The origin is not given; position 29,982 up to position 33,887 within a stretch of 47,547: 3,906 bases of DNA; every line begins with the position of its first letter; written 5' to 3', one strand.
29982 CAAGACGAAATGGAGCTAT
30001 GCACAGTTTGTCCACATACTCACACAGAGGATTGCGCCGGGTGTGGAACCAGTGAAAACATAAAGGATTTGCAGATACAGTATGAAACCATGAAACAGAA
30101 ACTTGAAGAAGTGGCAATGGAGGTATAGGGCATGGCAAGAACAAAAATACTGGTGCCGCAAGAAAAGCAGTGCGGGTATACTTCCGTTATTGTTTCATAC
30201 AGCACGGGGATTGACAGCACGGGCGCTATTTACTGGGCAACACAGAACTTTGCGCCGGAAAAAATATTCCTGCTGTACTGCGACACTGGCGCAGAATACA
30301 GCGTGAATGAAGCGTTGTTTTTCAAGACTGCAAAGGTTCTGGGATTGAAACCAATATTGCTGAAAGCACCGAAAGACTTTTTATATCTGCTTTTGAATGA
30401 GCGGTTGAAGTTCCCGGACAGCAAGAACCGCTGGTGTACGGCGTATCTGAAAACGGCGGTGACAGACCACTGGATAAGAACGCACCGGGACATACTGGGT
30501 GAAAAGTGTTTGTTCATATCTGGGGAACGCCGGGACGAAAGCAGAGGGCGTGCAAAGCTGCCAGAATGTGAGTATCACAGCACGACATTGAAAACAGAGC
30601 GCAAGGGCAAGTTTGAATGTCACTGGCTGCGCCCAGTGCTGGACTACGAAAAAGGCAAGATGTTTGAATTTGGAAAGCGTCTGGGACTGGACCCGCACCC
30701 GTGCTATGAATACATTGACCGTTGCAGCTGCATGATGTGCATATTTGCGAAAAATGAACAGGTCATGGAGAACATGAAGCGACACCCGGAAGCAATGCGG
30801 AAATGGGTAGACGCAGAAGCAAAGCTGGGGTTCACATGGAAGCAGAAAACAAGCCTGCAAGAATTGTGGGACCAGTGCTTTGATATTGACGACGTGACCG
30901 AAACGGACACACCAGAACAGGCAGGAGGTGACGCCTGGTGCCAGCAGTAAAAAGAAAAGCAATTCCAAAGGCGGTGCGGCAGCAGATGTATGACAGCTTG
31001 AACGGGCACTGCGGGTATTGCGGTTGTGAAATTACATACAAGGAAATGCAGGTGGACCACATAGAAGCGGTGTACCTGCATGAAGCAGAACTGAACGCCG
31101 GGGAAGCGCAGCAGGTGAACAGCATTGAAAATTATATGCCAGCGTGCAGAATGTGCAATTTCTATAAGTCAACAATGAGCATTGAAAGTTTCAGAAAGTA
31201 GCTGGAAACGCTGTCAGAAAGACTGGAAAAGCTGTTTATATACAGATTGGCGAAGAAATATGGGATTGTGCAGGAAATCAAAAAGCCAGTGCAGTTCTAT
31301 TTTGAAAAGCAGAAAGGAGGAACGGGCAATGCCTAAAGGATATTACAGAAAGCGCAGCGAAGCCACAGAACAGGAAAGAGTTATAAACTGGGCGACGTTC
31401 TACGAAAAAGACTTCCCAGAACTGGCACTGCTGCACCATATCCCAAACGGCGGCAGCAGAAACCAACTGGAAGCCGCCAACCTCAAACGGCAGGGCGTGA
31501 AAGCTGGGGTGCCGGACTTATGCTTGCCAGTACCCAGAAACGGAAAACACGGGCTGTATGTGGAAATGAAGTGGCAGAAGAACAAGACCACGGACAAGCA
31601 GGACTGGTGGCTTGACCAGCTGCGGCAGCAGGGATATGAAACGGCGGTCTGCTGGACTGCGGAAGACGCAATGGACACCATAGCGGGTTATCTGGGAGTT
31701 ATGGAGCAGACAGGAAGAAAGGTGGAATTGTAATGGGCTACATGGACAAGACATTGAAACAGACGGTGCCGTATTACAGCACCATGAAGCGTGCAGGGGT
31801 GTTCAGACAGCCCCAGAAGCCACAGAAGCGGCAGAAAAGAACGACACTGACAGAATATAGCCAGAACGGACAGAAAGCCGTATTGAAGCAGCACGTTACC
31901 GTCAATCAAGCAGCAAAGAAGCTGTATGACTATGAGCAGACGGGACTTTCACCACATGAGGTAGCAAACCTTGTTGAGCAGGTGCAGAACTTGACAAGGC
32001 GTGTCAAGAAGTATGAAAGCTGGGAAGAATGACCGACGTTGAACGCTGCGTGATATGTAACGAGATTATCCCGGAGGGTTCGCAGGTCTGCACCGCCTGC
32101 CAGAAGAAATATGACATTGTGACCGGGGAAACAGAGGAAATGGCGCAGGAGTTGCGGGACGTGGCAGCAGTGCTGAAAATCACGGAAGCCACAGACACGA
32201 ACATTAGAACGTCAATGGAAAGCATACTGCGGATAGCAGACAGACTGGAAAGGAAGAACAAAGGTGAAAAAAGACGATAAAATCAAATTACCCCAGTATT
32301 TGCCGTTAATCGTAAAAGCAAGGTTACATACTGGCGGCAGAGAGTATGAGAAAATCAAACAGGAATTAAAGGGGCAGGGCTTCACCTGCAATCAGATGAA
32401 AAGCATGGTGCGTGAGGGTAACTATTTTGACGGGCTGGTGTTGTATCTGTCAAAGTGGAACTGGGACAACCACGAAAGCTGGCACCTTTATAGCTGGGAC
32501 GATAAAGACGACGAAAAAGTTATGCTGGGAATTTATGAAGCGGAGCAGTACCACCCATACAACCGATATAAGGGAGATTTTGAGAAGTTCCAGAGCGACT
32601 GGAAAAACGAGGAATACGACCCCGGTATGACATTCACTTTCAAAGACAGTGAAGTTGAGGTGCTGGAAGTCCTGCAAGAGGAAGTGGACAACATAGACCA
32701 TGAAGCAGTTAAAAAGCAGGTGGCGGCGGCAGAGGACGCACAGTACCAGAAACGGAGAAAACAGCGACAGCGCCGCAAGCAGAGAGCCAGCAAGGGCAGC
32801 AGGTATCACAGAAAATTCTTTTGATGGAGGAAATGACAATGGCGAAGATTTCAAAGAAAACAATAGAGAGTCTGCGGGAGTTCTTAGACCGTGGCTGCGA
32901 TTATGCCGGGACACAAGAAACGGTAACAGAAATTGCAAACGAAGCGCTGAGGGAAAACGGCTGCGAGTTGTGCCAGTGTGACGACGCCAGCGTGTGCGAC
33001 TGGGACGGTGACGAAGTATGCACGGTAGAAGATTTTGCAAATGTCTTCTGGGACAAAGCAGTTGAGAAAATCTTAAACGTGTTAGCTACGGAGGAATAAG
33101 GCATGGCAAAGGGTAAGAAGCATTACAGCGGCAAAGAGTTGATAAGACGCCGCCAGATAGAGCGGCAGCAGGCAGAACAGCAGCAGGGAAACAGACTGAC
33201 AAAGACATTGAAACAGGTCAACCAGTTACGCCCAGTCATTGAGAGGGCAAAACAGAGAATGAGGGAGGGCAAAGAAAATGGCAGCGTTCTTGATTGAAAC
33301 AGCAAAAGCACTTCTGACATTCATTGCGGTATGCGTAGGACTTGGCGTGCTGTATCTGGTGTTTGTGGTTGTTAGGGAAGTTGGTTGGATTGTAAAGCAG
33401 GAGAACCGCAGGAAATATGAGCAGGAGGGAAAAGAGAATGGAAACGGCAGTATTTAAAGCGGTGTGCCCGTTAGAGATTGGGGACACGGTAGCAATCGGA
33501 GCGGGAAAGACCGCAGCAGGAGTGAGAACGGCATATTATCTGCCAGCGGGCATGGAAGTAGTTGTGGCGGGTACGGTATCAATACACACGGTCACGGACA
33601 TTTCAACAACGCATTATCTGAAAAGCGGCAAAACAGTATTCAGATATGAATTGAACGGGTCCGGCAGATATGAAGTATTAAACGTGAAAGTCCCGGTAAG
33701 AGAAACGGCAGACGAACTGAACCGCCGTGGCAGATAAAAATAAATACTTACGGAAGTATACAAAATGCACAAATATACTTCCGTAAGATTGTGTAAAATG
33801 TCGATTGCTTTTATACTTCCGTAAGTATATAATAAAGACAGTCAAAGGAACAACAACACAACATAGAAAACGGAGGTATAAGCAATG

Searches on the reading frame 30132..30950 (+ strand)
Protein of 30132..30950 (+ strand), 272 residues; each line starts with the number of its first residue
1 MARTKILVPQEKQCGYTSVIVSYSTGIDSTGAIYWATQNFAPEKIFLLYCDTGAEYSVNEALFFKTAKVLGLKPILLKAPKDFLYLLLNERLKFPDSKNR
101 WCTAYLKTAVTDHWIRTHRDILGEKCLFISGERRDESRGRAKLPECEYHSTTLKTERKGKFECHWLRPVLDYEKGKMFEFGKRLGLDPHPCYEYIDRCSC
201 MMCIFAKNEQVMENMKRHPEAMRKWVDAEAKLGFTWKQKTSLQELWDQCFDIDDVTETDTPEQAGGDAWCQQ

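Call 36: search_protein_families(library=pfam, max_evalue=0.001, proteins=[window:30132-30950:+])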
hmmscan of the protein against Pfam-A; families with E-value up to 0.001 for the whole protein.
window:30132-30950:+ (272 aa): 1 family
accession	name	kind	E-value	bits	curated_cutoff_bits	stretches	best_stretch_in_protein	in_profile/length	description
PF01507.26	PAPS_reduct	-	1.5e-08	35.3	22.5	1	19-193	2-161/175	Phosphoadenosine phosphosulfate reductase domain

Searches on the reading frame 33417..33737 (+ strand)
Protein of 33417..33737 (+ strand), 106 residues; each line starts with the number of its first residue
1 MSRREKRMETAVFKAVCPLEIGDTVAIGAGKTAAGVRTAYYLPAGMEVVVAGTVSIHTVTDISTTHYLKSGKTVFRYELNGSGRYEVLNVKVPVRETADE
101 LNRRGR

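Call 19: search_protein_families(library=phrogs, max_evalue=0.001, proteins=[window:33417-33737:+])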
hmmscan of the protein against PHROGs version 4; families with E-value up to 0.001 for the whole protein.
window:33417-33737:+ (106 aa): 1 family
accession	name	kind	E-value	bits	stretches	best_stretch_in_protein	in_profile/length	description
phrog_32950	-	unknown function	1e-13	51.9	1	8-88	1-71/84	-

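Call 36: search_protein_families(library=pfam, max_evalue=0.001, proteins=[window:33417-33737:+])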
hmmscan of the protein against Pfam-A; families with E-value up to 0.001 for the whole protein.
window:33417-33737:+ (106 aa): 0 families
